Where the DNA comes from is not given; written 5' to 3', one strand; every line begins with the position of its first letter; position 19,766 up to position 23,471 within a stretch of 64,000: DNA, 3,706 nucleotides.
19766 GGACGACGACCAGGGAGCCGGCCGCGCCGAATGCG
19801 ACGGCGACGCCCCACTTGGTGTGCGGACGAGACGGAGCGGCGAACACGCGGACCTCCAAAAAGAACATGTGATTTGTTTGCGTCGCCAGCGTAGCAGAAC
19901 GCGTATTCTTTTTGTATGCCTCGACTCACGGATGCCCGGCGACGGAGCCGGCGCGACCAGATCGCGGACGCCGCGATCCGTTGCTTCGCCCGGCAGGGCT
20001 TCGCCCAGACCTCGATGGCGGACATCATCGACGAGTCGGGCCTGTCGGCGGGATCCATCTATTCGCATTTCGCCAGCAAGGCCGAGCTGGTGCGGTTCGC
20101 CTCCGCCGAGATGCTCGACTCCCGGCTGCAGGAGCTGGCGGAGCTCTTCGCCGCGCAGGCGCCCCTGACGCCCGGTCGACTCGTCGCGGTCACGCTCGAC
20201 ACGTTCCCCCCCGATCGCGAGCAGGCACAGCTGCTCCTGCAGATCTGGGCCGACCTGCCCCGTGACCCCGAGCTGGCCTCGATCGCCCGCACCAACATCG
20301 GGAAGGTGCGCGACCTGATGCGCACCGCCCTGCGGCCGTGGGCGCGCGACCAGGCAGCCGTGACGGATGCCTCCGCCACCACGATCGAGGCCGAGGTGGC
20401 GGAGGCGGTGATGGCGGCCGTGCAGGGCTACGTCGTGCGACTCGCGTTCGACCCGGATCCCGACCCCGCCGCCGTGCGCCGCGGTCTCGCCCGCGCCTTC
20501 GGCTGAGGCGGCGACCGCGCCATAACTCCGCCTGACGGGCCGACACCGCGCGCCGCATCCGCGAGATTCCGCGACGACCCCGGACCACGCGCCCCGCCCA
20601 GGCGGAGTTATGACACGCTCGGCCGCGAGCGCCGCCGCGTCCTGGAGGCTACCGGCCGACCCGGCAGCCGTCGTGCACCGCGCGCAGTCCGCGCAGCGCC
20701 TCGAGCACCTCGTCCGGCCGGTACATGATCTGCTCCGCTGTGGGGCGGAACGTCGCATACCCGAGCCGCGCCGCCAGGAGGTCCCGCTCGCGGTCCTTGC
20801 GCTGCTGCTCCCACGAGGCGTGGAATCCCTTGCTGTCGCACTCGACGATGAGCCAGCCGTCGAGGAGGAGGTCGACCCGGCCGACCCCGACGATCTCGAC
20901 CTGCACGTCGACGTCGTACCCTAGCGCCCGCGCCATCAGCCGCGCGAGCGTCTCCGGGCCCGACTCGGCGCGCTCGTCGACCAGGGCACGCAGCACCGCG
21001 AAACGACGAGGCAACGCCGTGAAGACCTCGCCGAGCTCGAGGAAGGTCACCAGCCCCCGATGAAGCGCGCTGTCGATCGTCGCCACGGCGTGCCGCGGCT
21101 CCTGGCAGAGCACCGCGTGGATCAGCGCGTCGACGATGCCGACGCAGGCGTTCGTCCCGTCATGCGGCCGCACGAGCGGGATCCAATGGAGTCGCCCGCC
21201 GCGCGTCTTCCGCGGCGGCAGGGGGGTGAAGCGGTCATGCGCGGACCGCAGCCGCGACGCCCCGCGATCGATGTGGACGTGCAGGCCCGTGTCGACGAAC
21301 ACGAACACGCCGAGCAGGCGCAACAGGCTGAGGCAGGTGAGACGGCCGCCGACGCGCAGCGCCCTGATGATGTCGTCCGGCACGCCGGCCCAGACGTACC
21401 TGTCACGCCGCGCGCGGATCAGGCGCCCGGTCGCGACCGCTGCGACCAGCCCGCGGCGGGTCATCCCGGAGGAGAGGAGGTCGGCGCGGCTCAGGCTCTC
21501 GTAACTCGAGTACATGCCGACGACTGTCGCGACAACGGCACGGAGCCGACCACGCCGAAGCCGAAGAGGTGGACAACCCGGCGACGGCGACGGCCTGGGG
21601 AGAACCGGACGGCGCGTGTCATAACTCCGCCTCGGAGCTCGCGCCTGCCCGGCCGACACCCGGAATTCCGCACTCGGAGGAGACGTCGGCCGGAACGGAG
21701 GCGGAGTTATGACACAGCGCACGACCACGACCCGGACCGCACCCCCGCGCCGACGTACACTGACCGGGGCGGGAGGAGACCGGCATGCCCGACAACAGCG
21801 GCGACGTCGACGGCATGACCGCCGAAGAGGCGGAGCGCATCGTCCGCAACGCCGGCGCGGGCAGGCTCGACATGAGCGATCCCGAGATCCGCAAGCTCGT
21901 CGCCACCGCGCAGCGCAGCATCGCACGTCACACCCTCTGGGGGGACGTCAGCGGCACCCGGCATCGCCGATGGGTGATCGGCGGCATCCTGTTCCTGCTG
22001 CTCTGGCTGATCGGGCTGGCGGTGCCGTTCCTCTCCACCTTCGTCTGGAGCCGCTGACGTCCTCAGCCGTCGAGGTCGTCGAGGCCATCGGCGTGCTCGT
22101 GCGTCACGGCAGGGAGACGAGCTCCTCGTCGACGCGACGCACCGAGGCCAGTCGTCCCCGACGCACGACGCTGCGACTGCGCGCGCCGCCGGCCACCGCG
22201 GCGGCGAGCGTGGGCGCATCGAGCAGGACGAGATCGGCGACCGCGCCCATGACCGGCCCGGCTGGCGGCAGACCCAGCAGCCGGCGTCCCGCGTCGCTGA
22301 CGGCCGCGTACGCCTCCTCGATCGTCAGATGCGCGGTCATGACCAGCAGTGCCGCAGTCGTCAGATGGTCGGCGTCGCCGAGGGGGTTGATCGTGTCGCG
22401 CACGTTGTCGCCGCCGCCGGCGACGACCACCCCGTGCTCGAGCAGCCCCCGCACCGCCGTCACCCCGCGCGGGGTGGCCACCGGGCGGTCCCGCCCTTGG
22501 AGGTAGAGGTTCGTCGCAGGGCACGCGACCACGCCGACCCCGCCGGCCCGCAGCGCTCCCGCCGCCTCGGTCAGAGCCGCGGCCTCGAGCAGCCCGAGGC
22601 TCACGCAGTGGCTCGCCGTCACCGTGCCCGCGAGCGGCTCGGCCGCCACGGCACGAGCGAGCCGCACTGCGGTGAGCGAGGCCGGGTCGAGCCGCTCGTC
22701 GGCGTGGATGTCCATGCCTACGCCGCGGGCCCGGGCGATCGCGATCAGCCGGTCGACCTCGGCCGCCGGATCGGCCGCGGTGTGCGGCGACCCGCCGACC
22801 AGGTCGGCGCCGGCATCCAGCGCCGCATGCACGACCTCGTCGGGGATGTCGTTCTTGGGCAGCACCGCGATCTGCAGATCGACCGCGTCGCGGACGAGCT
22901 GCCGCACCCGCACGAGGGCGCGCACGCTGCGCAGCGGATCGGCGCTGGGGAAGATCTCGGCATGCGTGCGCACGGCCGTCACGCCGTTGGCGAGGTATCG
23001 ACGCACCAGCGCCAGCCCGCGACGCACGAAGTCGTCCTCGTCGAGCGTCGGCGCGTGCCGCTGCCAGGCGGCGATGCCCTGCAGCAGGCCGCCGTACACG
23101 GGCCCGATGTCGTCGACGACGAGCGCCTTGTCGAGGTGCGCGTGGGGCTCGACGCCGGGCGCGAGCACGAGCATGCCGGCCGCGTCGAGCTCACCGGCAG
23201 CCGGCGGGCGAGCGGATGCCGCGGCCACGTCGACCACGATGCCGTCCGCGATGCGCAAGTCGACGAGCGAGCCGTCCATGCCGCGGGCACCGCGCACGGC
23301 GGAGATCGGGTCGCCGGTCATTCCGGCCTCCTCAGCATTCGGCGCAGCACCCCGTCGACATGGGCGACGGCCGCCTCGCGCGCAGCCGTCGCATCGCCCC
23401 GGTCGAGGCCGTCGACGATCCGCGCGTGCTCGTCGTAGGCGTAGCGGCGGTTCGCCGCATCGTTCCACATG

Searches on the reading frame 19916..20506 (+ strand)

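Call 9: search_protein_families(library=pfam, proteins=[window:19916-20506:+])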
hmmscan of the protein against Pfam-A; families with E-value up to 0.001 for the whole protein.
window:19916-20506:+ (196 aa): 3 families
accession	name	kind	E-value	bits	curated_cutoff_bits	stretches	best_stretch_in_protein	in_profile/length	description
PF00440.29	TetR_N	-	1.6e-15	57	24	1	16-59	1-44/47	Bacterial regulatory proteins, tetR family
PF13977.11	TetR_C_6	-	1.6e-08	35.1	27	1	88-193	4-107/115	BetI-type transcriptional repressor, C-terminal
PF17940.6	TetR_C_31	-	0.00011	22.8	27.4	1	89-194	6-104/107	Tetracyclin repressor-like, C-terminal domain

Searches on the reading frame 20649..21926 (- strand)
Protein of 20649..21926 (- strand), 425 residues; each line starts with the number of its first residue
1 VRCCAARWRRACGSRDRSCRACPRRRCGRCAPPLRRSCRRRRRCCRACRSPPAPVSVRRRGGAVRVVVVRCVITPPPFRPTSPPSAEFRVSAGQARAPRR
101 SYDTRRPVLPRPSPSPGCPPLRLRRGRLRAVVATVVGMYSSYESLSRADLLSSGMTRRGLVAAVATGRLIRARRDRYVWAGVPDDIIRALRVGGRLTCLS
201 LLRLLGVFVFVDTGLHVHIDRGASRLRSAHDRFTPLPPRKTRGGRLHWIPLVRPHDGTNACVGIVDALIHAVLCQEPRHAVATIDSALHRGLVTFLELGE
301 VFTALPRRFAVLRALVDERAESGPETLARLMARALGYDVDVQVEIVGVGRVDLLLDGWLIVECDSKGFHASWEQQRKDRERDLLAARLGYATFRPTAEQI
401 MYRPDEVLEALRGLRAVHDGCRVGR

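Call 9: search_protein_families(library=pfam, proteins=[window:20649-21926:-])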
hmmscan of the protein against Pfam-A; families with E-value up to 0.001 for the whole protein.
window:20649-21926:- (425 aa): 1 family
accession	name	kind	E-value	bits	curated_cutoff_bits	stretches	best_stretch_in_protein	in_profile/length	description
PF18741.7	MTES_1575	-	6.8e-07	29.7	38.2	1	333-411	10-92/96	REase_MTES_1575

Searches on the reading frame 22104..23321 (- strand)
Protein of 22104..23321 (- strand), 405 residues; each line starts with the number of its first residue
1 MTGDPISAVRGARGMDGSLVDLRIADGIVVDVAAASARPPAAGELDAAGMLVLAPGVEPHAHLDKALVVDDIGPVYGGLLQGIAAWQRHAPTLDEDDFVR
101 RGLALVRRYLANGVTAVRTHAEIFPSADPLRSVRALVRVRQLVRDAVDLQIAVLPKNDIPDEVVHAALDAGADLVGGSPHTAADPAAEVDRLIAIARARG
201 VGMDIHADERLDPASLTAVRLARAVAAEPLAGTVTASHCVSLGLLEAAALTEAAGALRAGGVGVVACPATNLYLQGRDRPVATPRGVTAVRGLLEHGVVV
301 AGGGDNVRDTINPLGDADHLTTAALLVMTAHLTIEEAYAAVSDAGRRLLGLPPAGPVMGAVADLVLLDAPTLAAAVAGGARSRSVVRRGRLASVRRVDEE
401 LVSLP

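Call 75: search_protein_families(library=pfam, proteins=[window:22104-23321:-], max_evalue=0.01)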
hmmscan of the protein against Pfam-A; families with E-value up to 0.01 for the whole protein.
window:22104-23321:- (405 aa): 2 families
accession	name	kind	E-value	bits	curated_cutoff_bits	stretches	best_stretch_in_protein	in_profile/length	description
PF07969.17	Amidohydro_3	-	9.4e-24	85.1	29.7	2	92-390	152-469/472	Amidohydrolase family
PF01979.26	Amidohydro_1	-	4.5e-09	36.4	25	1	56-386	6-336/345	Amidohydrolase family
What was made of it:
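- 22104..23321 (-): Amidohydrolase gene, co-transcribed with GntR-C (4-bp overlap). Pfam Amidohydro_3/1 (call 75).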
